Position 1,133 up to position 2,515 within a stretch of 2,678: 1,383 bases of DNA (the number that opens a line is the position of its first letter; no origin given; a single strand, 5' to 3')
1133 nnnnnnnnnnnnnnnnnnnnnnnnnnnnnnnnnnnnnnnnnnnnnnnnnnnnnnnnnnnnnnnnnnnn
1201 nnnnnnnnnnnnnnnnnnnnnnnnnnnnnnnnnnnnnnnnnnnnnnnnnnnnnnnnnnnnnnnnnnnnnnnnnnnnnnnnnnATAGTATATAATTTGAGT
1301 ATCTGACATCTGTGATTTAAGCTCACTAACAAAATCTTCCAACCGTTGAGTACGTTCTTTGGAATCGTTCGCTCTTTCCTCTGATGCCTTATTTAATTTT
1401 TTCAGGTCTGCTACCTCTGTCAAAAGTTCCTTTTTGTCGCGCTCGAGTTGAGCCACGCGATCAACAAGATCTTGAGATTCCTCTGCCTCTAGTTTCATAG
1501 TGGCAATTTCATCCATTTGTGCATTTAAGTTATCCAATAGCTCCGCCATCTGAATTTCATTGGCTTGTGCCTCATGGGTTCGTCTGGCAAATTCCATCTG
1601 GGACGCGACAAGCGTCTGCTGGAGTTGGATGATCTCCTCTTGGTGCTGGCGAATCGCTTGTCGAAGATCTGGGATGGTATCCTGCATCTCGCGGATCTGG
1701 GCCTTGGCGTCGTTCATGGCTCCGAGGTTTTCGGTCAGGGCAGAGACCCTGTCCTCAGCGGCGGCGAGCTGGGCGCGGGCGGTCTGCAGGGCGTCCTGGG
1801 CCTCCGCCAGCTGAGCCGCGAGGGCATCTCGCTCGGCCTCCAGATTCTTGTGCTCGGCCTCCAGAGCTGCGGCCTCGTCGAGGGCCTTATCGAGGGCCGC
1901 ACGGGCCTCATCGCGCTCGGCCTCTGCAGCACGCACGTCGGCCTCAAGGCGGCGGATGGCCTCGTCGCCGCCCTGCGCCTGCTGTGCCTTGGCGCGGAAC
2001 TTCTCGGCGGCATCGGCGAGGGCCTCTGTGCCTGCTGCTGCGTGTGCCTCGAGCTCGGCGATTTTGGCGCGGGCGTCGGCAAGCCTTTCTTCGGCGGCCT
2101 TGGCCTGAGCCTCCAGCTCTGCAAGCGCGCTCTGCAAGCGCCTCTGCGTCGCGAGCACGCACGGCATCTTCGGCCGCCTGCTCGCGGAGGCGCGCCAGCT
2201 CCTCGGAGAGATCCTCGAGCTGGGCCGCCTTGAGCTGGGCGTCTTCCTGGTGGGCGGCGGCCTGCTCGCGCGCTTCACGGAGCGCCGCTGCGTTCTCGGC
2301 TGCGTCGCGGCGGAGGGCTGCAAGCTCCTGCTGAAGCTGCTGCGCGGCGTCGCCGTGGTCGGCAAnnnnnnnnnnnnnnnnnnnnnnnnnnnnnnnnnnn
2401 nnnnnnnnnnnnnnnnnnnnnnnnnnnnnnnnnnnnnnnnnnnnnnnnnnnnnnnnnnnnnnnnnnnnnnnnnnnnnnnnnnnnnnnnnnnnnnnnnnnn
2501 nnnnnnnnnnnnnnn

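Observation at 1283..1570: Abrupt GC trough (about 40% versus about 70-80%) inside a continuously open coiled-coil frame, giving a mosaic gene composition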

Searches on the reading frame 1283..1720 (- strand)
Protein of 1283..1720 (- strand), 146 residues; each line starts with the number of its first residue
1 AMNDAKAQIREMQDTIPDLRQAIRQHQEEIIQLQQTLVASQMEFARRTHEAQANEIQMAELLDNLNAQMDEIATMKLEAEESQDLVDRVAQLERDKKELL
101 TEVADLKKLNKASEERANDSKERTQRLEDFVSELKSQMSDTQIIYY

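Call 20: search_protein_representatives(protein=window:1283-1720:-)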
Query: 146 residues. Proteins with E-value up to 0.001 (for the whole library): 1; up to 1e-10: 1; up to 1e-30: 1. The best 1 are listed.
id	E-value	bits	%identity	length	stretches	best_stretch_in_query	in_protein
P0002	5.8e-147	497.4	48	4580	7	2-137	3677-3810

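Call 22: find_encoding_contigs(protein=P0002, flank=5000, max_places=4)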
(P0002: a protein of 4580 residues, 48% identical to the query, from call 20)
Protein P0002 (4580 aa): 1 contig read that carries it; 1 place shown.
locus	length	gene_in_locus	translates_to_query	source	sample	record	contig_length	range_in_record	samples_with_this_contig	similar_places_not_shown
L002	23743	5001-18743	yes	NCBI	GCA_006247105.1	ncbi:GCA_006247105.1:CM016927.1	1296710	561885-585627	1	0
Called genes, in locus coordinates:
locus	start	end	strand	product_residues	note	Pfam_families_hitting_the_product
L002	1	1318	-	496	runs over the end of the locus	PF07699:Ephrin_rec_like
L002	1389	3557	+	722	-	PF08153:NGP1NT, PF03193:RsgA_GTPase (weak), PF01926:MMR_HSR1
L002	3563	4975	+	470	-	PF00069:Pkinase, PF07714:PK_Tyr_Ser-Thr, PF14531:Kinase-like (faint)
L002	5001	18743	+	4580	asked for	PF12796:Ank_2, PF24161:CCDC39 (weak), PF19220:Rod_CreS (weak), PF24161:CCDC39 (weak), PF19220:Rod_CreS (weak), PF24161:CCDC39 (weak), PF19220:Rod_CreS (weak), PF24161:CCDC39 (weak), +12 more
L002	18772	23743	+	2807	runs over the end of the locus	-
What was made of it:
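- On Giardia ankyrin plus coiled-coil 'head-stalk' proteins (GASP-180-like): The G. muris ortholog has PF12796 (call 22).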

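Call 23: list_cluster_members(proteins=[P0002, P0001])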
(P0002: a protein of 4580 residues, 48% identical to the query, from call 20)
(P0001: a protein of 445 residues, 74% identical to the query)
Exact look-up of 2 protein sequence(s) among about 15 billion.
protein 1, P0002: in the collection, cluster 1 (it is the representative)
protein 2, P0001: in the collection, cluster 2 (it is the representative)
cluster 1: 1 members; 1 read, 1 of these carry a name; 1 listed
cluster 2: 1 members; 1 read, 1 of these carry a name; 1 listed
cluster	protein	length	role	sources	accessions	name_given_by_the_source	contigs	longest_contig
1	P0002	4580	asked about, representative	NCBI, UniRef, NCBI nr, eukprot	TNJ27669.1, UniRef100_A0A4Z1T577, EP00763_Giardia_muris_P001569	Axoneme-associated protein [Giardia muris] | Axoneme-associated protein n=1 Tax=Giardia muris TaxID=5742 RepID=A0A4Z1T577_GIAMU | TNJ27669.1 Axoneme-associated protein [Giardia muris]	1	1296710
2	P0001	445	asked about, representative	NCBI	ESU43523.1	Hypothetical protein GSB_151937, partial [Giardia duodenalis]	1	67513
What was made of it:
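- The only homolog of the trough peptide among 1.84 billion representatives is G. muris TNJ27669.1 (E = 6e-147, 7 stretches; calls 20, 23).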

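Call 57: search_solved_structures(query=window:1283-1720:-, max_evalue=0.1)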
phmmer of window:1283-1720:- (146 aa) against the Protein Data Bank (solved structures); distinct sequences matched with E-value up to 0.1: 0.

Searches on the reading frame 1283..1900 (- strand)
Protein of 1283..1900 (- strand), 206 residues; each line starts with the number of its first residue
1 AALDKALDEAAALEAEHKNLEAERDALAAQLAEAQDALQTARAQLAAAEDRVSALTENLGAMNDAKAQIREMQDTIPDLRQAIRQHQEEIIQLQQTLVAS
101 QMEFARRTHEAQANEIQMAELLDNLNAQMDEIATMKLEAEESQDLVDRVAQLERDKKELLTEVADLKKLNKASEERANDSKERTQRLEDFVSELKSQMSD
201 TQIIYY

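Call 60: predict_structure(protein=window:1283-1900:-)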
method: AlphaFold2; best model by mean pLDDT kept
length: 206 residues; sequences in the alignment: 1
mean_pLDDT: 90.3   pTM: 0.37
mean pLDDT of the five models: 90.3, 87.4, 84.7, 83.6, 74.7
residues with pLDDT >= 90: 158; 70-90: 37; 50-70: 7; < 50: 4
segments of 3 or more residues with pLDDT < 50: 204-206
pLDDT, mean of each block of 10 residues (from residue 1): 90 94 95 95 96 97 96 96 97 96 93 91 94 91 91 93 91 84 82 69 46
secondary structure, 60 per line:
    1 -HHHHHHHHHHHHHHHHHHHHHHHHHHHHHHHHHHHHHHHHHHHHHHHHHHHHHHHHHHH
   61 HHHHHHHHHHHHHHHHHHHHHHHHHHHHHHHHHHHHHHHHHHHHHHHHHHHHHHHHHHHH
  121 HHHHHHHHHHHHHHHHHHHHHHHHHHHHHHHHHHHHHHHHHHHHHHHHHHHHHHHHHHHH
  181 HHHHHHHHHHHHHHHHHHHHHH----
elements in order: H2-202
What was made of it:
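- On Giardia ankyrin plus coiled-coil 'head-stalk' proteins (GASP-180-like): The model has a single helix over residues 2-202 with pLDDT of 90 (call 60).
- Checked: A single-sequence AlphaFold model gives one unbroken helix across the GC border (call 60).
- The model is one unbroken helix with pLDDT of 90 across the border (call 60).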

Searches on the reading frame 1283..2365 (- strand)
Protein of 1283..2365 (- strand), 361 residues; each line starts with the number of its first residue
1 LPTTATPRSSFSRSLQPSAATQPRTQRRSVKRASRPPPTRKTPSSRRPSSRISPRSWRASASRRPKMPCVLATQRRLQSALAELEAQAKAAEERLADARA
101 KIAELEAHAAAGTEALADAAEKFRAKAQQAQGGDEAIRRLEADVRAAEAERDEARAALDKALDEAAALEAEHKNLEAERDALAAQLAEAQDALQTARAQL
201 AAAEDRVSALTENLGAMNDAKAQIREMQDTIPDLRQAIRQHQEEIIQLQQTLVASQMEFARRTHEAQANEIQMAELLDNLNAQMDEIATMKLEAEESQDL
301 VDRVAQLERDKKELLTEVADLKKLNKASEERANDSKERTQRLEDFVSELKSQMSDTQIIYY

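Call 38: find_encoding_contigs(protein=window:1283-2365:-, flank=10000, max_places=4)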
Protein seq(361 aa) (361 aa): no gene with exactly this product is on record in the collection.
